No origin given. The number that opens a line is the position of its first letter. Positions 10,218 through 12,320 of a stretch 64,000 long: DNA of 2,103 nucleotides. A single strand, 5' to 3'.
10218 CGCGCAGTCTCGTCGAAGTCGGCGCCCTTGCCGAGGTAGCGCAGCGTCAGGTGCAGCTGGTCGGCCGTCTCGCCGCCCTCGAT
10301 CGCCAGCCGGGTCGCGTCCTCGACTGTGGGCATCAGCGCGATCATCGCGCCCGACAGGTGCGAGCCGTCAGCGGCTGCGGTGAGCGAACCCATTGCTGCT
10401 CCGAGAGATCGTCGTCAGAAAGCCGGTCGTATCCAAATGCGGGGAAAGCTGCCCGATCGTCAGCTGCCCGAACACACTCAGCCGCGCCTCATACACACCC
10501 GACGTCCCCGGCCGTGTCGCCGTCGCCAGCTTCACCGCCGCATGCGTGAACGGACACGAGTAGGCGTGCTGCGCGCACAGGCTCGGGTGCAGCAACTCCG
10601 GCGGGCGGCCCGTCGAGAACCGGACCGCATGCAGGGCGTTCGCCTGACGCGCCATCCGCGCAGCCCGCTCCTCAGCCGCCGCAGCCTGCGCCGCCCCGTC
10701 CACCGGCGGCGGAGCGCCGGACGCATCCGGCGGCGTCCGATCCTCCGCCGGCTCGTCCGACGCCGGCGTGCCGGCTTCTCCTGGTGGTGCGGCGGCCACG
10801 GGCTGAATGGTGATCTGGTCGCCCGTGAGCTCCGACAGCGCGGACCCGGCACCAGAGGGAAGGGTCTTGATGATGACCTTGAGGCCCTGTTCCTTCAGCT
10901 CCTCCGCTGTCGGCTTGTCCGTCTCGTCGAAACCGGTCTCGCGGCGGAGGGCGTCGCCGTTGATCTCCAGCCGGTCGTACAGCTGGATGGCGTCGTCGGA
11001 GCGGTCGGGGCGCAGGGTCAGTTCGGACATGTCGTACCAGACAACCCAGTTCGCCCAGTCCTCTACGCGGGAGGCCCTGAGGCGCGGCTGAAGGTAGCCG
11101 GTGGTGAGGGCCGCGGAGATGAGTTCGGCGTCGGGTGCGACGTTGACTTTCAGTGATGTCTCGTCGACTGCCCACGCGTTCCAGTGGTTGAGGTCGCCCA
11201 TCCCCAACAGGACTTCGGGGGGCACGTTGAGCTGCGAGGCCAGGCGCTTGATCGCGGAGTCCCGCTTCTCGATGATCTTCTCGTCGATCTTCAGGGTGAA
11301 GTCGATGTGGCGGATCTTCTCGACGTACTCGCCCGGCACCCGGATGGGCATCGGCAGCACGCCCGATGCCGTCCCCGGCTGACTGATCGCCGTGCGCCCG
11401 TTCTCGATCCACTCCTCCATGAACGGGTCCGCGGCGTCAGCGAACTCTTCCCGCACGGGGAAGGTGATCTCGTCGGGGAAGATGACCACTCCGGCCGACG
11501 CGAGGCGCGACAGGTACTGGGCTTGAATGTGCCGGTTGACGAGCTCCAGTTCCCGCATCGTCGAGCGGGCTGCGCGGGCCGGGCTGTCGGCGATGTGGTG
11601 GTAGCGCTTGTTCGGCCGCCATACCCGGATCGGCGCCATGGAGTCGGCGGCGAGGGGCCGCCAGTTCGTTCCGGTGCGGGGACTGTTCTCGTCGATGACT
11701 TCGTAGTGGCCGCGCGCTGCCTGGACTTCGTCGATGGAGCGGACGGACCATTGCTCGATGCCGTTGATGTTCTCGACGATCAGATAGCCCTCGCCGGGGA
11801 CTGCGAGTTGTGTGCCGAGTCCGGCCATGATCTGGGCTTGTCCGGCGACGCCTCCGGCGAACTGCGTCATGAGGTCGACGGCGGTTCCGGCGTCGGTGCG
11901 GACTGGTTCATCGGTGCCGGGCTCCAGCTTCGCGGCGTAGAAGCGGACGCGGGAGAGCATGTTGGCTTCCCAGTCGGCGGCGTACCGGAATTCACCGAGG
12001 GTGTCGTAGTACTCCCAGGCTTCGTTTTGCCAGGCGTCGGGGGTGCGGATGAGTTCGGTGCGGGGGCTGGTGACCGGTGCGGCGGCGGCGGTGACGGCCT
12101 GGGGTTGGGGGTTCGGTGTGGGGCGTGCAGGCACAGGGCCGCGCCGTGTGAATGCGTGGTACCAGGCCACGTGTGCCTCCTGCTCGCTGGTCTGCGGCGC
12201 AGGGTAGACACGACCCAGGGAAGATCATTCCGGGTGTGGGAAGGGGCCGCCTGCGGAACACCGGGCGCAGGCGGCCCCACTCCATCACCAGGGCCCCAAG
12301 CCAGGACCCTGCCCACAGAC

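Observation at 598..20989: Family of conserved 33-nt elements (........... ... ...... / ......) placed 6-7 nt upstream of late-gene start codons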

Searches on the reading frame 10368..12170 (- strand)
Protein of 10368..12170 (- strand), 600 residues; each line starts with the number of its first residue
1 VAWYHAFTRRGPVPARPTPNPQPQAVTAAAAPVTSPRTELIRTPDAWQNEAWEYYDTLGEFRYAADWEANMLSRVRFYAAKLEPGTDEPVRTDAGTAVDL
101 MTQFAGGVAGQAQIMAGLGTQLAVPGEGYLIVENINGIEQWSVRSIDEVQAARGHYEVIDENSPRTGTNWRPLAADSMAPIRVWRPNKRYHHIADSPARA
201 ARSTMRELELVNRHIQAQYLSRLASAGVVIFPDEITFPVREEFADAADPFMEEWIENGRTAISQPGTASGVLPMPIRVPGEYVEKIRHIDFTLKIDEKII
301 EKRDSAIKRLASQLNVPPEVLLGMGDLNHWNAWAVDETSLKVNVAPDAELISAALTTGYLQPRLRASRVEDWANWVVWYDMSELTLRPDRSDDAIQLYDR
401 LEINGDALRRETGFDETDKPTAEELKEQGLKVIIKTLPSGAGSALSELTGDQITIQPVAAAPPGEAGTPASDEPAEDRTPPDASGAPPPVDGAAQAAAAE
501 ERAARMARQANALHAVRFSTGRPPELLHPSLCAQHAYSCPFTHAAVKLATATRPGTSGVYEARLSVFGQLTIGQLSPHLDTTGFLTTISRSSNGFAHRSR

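Call 12: search_protein_families(library=pfam, proteins=[window:10368-12170:-], max_evalue=0.01)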
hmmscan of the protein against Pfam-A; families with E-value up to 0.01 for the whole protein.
window:10368-12170:- (600 aa): 1 family
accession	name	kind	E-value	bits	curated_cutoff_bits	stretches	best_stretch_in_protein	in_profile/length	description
PF04860.17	Phage_portal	-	1.6e-05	24.7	39.1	1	111-392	51-297/321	Phage portal protein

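Call 13: search_protein_families(library=phrogs, proteins=[window:10368-12170:-], max_evalue=0.001)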
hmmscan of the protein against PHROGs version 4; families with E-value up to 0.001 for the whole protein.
window:10368-12170:- (600 aa): 1 family
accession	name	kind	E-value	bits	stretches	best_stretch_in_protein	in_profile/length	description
phrog_776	-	head and packaging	1.2e-124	418.2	1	16-505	16-528/620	portal protein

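Call 15: find_related_loci(query=window:10368-12170:-, collection=viral_contigs, flank=10000)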
Query window:10368-12170:- (600 aa) in viral_contigs; peptide patterns used: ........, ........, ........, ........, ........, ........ (x = any residue, [..] = any of these).
30 stretches matched a pattern; 26 encode a relative of the query (tblastn E <= 1e-3); 26 distinct loci.
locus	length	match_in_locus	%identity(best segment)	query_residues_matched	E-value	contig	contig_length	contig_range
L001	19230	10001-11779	81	1-597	0e+0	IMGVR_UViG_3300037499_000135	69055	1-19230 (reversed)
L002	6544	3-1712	84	27-600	0e+0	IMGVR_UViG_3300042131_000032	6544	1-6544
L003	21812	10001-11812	78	1-597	0e+0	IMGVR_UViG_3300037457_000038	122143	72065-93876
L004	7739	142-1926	77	1-600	0e+0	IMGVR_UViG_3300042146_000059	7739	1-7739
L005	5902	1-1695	79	32-600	0e+0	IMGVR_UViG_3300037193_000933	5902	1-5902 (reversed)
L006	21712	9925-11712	78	1-600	0e+0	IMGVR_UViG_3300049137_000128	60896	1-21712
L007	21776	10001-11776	76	1-600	0e+0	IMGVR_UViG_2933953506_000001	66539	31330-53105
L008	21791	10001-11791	76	1-600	0e+0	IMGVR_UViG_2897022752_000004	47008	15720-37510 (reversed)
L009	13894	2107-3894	74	1-597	0e+0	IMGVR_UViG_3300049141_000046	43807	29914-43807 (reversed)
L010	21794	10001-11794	74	1-598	0e+0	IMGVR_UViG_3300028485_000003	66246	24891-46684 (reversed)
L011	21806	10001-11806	72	1-600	0e+0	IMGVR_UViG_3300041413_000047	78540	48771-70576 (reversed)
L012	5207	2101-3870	71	1-597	0e+0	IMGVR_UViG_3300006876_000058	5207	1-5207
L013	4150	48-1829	73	1-597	0e+0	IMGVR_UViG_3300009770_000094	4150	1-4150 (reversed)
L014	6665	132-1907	69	1-597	0e+0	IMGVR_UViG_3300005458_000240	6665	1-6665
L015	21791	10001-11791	71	1-600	0e+0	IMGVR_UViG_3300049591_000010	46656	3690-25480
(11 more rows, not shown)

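Call 25: find_related_loci(query=window:10368-12170:-, collection=genome_contigs, flank=10000)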
Query window:10368-12170:- (600 aa) in genome_contigs; peptide patterns used: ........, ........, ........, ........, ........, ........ (x = any residue, [..] = any of these).
35 stretches matched a pattern; 4 encode a relative of the query (tblastn E <= 1e-3); 4 distinct loci.
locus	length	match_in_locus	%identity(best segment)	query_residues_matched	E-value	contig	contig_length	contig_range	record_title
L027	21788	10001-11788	82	1-600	0e+0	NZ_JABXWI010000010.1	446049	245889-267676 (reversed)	Streptomyces caniscabiei strain NE06-02D NODE_10_length_446049_cov_35.878630, whole genome shotgun sequence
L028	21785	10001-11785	70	1-600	0e+0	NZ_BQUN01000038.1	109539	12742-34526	Streptomyces sp. A012304 sequence038, whole genome shotgun sequence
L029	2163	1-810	69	326-597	3e-116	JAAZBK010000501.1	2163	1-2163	MAG: Acidimicrobiales bacterium isolate AS06rmzACSIP_577 615380_AS06, whole genome shotgun sequence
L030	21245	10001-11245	36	21-422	3e-67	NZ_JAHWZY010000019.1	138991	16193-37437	Streptomyces pimonensis strain TRM75549 19, whole genome shotgun sequence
